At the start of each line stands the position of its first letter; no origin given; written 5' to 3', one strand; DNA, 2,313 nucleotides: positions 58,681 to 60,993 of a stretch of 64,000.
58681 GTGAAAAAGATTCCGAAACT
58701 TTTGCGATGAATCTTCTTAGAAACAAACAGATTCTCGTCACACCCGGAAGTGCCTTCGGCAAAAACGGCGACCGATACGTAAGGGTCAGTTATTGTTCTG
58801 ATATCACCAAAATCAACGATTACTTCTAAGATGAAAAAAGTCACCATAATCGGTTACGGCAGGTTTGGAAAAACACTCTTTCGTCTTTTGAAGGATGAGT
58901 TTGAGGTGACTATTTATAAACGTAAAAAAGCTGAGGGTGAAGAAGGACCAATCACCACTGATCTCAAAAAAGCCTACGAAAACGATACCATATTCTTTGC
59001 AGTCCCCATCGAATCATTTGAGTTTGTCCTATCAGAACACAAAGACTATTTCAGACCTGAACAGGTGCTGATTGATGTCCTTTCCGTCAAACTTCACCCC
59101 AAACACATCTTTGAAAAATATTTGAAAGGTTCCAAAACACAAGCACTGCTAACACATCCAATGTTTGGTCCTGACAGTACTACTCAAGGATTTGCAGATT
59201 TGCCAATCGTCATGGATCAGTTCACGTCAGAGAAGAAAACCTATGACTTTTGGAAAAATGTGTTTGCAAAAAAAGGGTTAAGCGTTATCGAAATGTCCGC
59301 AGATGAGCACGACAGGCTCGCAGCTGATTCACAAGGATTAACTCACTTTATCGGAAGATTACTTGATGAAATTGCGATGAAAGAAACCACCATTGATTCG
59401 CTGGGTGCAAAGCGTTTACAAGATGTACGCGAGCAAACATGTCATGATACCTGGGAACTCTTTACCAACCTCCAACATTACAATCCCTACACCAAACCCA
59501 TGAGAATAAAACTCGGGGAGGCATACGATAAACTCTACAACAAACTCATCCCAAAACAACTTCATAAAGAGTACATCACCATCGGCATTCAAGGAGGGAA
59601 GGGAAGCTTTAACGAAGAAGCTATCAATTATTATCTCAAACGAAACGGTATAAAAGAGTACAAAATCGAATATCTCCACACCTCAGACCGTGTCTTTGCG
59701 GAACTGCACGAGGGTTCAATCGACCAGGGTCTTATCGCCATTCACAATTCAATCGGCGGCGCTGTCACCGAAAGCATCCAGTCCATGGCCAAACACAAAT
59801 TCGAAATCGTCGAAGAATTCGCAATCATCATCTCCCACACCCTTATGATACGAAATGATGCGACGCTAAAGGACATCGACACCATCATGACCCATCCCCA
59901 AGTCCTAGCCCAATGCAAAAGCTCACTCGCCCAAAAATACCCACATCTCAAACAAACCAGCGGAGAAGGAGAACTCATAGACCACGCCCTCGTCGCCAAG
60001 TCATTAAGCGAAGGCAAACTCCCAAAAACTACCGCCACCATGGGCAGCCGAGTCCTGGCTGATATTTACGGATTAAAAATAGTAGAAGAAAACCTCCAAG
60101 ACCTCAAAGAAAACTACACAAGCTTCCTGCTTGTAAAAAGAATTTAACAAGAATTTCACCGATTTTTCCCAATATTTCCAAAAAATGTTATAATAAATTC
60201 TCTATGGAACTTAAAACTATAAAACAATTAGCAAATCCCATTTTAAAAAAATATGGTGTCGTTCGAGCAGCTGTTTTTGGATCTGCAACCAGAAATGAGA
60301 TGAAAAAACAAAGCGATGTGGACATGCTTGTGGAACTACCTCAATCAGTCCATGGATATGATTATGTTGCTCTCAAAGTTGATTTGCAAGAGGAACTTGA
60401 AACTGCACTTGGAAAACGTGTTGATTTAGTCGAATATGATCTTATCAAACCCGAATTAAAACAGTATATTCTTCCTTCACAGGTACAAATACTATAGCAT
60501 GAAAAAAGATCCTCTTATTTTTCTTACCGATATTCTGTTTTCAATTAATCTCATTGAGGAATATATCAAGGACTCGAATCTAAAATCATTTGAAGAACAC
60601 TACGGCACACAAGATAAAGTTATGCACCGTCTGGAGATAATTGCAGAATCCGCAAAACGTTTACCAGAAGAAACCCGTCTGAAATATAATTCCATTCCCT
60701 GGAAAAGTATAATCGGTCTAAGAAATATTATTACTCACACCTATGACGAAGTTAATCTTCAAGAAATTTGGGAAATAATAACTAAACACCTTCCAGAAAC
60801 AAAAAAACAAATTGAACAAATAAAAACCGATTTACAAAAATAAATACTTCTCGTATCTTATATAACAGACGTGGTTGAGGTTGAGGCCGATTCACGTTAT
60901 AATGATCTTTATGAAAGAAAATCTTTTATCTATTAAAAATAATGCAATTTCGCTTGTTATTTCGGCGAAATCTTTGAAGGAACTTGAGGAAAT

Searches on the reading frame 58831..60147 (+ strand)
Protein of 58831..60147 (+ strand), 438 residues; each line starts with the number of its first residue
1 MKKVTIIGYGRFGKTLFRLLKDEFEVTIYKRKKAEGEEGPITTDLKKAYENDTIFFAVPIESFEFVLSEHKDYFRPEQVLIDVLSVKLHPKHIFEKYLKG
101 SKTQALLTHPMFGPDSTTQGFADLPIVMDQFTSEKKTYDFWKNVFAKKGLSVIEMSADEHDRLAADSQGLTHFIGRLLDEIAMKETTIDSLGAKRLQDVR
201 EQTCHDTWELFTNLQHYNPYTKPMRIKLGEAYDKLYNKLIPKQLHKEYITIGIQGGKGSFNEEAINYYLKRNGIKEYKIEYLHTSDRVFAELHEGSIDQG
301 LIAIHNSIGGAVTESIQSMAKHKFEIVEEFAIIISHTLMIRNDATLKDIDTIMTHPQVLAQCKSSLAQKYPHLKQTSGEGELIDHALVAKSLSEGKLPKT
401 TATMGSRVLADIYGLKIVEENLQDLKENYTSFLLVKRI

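Call 4: search_protein_families(library=pfam, proteins=[window:58831-60147:+])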
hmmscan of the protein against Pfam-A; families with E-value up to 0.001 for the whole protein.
window:58831-60147:+ (438 aa): 4 families
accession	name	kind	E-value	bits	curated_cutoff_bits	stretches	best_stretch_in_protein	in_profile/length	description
PF00800.23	PDT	-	6.1e-38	130.9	25.2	1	251-437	1-178/181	Prephenate dehydratase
PF02153.23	PDH_N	-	1.7e-11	44.3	26.5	1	42-124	37-123/154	Prephenate dehydrogenase, nucleotide-binding domain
PF03807.23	F420_oxidored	-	1.7e-06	29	21.6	1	3-84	1-92/94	NADP oxidoreductase coenzyme F420-dependent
PF01210.29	NAD_Gly3P_dh_N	-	4.2e-05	24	23.1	0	42-83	60-102/158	NAD-dependent glycerol-3-phosphate dehydrogenase N-terminus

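Call 32: search_protein_families(library=ncbifam, proteins=[window:58831-60147:+], max_evalue=0.01)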
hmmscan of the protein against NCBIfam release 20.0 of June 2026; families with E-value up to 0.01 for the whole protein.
window:58831-60147:+ (438 aa): 18 families
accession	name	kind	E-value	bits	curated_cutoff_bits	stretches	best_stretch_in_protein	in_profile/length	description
NF008865.0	PRK11898.1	equivalog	4.6e-30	104.7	219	1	250-437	3-184/284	prephenate dehydratase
NF006409.0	PRK08655.1-3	equivalog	7.8e-26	91.3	310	1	3-236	2-245/290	prephenate dehydrogenase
NF008866.0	PRK11899.1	equivalog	1.6e-25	89.9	359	1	250-436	7-181/283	prephenate dehydratase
NF006408.0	PRK08655.1-2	equivalog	2.4e-23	82.6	422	1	2-173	7-183/441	prephenate dehydrogenase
NF007910.0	PRK10622.1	equivalog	3.1e-19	69.1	577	1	245-437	100-285/386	bifunctional chorismate mutase/prephenate dehydratase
NF006410.0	PRK08655.1-4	equivalog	9.6e-18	64.2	498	1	6-189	9-199/446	prephenate dehydrogenase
NF006411.0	PRK08655.1-5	equivalog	4.2e-17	62.1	464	1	3-174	4-180/443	prephenate dehydrogenase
NF006407.0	PRK08655.1-1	equivalog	1.6e-14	53.6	834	1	30-189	36-194/439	prephenate dehydrogenase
NF005032.0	PRK06444.1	equivalog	5e-14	52.4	293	1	3-224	2-185/197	prephenate dehydrogenase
NF006307.0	PRK08507.1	equivalog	7.5e-12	45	295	1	42-186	50-197/275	prephenate dehydrogenase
NF008400.0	PRK11199.1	equivalog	1.7e-11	43.7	273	1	2-174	99-259/374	bifunctional chorismate mutase/prephenate dehydrogenase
NF011381.1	PRK14806.1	equivalog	8.5e-10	37.5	902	1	3-187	5-208/733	bifunctional prephenate dehydrogenase/3-phosphoshikimate 1-carboxyvinyltransferase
NF005105.0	PRK06545.1-3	equivalog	9.7e-06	24.6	524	1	2-174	3-194/367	prephenate dehydrogenase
NF005694.0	PRK07502.1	equivalog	1.5e-05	24.4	409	1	2-174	7-196/310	prephenate/arogenate dehydrogenase family protein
NF005108.0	PRK06545.1-6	equivalog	2.4e-05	23.5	327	1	41-185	60-209/321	prephenate dehydrogenase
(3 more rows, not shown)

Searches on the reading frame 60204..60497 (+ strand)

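Call 4: search_protein_families(library=pfam, proteins=[window:60204-60497:+])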
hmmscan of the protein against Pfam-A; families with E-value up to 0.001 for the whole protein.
window:60204-60497:+ (97 aa): 3 families
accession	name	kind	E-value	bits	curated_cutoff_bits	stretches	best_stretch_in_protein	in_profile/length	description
PF01909.29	NTP_transf_2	-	1.8e-13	51.1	21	1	7-89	2-86/93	Nucleotidyltransferase domain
PF18765.7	Polbeta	-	1.2e-11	45.1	26.9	1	12-96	5-87/93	Polymerase beta, Nucleotidyltransferase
PF22600.2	MTPAP-like_central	-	0.00015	22.3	27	1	5-50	25-70/139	Poly(A) RNA polymerase, mitochondrial-like, central palm domain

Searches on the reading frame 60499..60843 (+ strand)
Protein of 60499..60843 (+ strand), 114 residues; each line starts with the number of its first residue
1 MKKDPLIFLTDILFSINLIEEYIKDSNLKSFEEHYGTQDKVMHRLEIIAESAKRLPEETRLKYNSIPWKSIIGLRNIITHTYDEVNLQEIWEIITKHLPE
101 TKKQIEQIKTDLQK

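Call 4: search_protein_families(library=pfam, proteins=[window:60499-60843:+])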
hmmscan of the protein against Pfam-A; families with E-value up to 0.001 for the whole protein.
window:60499-60843:+ (114 aa): 2 families
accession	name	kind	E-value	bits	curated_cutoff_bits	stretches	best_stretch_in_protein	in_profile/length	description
PF01934.22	HepT-like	-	2.3e-24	85.9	23.5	1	15-108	4-120/120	Ribonuclease HepT-like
PF08780.16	NTase_sub_bind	-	2.4e-06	28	31.8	1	28-109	34-125/126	Nucleotidyltransferase substrate binding protein like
